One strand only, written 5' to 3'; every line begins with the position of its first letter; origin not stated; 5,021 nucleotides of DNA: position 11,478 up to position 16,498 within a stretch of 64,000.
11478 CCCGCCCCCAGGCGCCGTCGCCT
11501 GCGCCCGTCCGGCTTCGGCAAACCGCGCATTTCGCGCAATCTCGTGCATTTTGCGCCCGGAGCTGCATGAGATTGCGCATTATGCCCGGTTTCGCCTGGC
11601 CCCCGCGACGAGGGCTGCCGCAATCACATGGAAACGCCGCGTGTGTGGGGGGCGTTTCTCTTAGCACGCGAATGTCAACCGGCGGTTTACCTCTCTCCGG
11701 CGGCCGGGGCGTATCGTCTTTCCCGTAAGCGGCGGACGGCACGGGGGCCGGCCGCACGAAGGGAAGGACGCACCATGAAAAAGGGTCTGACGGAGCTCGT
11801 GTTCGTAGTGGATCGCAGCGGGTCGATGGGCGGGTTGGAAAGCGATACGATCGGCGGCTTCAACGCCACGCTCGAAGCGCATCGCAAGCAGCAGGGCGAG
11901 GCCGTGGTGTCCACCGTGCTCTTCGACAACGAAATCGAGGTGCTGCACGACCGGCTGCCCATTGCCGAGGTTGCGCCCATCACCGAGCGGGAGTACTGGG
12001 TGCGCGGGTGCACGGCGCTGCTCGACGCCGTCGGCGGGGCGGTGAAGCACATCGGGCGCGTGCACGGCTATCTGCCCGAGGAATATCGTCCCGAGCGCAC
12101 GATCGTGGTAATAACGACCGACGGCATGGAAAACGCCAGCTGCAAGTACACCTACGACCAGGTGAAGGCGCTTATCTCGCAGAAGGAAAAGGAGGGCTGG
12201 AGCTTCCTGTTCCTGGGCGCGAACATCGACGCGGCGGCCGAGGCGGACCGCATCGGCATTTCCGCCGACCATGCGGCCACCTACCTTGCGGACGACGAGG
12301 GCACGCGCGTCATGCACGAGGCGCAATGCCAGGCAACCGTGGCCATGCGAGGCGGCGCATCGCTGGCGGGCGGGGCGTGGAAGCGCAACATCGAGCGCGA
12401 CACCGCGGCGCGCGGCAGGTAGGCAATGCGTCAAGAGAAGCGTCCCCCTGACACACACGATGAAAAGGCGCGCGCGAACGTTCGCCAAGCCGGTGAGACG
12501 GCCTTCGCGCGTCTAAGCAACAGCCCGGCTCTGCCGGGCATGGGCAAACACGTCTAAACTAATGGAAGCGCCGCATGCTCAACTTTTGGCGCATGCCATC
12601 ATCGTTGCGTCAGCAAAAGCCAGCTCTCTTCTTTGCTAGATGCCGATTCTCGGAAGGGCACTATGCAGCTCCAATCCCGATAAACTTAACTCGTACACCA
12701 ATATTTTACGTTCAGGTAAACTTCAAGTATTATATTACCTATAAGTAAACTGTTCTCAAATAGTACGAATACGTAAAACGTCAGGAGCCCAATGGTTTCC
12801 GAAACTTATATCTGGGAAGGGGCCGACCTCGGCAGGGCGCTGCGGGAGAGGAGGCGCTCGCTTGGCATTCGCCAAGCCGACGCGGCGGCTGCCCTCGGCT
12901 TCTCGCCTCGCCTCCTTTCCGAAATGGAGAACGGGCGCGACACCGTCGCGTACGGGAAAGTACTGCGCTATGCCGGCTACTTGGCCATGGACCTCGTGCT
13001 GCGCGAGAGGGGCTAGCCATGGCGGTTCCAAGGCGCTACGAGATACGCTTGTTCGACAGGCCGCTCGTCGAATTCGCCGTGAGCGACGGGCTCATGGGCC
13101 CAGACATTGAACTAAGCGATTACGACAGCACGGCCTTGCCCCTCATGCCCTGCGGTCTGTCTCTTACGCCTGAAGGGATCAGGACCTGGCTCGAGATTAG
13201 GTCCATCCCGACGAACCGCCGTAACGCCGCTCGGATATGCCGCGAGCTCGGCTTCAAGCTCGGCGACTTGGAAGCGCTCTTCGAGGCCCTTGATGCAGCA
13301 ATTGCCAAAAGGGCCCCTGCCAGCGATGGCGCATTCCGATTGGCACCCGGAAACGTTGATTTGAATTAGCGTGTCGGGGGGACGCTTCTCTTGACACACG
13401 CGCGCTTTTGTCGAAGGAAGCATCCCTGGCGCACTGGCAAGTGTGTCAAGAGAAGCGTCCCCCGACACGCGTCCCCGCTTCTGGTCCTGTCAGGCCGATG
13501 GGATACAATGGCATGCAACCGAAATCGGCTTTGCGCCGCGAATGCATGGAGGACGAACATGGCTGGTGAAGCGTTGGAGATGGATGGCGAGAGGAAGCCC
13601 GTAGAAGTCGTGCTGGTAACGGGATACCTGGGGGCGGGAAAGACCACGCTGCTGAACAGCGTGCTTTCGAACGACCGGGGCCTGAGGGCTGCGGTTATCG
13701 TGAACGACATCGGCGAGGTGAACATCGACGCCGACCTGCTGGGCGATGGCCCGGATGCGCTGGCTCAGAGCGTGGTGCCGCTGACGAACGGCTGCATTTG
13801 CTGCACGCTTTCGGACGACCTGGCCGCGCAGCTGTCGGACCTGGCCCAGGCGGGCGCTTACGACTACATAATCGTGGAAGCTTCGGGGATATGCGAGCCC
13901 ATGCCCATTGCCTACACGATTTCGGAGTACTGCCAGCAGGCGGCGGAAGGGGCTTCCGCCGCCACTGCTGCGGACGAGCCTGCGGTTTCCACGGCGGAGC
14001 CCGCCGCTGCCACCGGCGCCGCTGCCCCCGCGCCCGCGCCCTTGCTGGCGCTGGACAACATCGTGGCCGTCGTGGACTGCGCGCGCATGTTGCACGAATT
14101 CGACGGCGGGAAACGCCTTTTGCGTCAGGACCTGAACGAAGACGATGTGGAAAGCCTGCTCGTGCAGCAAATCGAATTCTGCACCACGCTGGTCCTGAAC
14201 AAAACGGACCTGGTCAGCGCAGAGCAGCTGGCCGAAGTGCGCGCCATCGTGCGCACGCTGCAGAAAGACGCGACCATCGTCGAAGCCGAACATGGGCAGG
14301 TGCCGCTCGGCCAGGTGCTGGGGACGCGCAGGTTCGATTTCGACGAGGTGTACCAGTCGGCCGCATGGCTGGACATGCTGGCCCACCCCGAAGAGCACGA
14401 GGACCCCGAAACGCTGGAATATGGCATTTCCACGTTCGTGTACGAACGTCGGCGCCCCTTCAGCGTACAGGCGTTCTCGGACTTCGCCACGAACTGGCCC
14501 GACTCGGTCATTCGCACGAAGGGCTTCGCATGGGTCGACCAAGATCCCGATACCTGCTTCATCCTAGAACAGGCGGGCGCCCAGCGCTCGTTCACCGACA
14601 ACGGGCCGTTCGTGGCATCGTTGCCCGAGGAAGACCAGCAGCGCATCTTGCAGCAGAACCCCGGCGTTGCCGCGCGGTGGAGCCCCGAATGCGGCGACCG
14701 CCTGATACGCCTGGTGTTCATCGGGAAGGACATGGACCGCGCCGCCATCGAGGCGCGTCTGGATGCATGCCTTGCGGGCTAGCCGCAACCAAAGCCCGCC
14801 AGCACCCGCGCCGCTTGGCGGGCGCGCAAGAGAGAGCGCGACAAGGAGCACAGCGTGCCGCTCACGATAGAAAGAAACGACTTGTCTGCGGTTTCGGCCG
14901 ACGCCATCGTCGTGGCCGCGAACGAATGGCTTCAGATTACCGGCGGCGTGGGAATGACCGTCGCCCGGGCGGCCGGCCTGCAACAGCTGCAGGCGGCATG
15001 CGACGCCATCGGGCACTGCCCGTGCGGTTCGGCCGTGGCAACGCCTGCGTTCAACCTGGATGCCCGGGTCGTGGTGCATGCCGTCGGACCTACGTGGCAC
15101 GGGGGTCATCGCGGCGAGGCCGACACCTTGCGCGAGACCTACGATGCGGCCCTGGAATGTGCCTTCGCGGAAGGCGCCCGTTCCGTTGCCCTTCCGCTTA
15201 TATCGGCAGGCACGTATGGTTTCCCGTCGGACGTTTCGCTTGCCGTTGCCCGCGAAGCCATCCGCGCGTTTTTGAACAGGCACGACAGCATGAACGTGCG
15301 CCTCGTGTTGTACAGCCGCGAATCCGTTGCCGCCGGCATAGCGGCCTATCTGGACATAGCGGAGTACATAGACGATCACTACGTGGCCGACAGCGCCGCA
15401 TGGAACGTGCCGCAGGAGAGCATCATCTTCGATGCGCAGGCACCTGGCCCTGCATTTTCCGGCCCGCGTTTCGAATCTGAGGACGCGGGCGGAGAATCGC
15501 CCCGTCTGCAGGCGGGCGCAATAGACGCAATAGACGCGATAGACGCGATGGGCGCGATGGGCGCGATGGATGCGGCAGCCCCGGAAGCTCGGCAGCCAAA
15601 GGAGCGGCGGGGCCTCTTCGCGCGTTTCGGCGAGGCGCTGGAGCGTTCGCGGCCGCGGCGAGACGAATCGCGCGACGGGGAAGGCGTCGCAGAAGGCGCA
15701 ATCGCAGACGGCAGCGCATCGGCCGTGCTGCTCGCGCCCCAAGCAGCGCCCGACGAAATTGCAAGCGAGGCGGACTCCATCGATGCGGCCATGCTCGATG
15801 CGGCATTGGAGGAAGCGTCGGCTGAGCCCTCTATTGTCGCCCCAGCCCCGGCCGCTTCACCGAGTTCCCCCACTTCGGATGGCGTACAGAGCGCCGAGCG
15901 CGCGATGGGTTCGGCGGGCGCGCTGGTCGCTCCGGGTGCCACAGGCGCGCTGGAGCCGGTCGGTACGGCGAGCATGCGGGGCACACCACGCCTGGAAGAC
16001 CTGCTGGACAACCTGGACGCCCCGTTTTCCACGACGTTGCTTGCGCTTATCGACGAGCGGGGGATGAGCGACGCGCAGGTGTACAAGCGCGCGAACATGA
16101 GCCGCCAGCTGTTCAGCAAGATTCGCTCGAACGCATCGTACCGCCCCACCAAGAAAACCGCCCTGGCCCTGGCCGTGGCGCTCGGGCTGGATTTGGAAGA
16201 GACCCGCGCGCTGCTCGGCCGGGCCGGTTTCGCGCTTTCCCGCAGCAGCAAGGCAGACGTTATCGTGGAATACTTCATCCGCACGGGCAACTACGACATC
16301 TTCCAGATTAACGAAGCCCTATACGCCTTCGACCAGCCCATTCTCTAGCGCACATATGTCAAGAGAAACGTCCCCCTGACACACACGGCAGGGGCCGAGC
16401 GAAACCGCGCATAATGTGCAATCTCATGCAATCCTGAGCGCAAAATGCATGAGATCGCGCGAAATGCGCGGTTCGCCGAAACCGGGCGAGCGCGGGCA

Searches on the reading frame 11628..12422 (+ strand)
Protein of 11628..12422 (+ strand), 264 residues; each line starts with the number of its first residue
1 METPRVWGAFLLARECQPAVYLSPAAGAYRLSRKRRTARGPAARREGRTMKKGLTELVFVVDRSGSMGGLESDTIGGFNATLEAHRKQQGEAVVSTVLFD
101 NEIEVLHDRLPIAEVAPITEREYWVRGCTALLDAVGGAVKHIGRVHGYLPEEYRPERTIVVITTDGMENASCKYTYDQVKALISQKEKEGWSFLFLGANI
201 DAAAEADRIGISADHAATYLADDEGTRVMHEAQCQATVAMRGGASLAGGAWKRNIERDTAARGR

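Call 20: search_protein_families(library=pfam, proteins=[window:11628-12422:+], max_evalue=0.001)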
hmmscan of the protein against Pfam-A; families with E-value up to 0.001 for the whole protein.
window:11628-12422:+ (264 aa): 1 family
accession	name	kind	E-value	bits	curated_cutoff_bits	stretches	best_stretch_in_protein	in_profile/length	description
PF05762.20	VWA_CoxE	-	0.00029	20.8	26.4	1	48-183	52-176/222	VWA domain containing CoxE-like protein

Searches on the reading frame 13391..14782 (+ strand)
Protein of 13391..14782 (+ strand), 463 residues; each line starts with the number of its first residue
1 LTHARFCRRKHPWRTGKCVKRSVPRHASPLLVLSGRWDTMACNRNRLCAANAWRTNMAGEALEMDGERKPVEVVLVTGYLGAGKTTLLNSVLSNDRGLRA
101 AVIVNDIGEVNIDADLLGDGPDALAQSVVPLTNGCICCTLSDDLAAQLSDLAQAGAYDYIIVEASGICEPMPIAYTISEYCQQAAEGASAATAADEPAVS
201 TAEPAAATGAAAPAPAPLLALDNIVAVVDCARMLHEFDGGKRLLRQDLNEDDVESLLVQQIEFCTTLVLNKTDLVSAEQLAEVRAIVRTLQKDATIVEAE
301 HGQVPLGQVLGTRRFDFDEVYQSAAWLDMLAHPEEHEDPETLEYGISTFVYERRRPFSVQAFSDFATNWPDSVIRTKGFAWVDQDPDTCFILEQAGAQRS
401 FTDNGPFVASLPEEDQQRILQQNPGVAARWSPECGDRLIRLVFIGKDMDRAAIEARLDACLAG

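Call 10: search_protein_families(library=pfam, proteins=[window:13391-14782:+], max_evalue=0.001)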
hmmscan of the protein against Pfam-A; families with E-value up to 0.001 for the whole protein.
window:13391-14782:+ (463 aa): 4 families
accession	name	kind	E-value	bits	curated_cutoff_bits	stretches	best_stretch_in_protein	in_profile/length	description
PF02492.25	cobW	-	4.3e-45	153.9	20.7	2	73-178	2-105/180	CobW/HypB/UreG, nucleotide-binding domain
PF07683.19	CobW_C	-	3.3e-20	72.2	22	1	346-461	1-94/94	Cobalamin synthesis protein cobW C-terminal domain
PF03193.22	RsgA_GTPase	-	0.00025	21.4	30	0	257-302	46-94/174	RsgA GTPase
PF13191.12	AAA_16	-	0.00079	20.4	32.6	0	61-106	15-59/167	AAA ATPase domain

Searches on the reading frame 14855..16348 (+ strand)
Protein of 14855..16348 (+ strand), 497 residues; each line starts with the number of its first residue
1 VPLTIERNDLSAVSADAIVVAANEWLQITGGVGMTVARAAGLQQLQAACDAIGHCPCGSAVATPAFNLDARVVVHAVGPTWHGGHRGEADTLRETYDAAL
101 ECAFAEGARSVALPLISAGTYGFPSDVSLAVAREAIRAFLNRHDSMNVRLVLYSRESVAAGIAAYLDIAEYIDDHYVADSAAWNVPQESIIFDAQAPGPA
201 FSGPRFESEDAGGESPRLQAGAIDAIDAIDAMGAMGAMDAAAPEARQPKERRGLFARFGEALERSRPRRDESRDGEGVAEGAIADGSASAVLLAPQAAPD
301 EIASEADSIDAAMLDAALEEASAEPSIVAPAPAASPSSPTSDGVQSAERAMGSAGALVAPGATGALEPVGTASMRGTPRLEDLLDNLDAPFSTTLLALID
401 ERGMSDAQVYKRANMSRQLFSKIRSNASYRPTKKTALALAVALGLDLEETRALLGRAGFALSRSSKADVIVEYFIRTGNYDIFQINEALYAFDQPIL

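Call 10: search_protein_families(library=pfam, proteins=[window:14855-16348:+], max_evalue=0.001)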
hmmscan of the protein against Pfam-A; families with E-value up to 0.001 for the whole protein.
window:14855-16348:+ (497 aa): 4 families
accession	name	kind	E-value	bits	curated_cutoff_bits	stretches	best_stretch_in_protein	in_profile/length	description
PF01661.27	Macro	-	9.3e-28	97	22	1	19-131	1-117/118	Macro domain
PF13443.12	HTH_26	-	4.1e-05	24.2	22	1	395-449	2-56/63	Cro/C1-type HTH DNA-binding domain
PF01381.28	HTH_3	-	0.00011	22.6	23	1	398-449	4-54/55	Helix-turn-helix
PF13560.12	HTH_31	-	0.00069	20.3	27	1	400-453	11-64/64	Helix-turn-helix domain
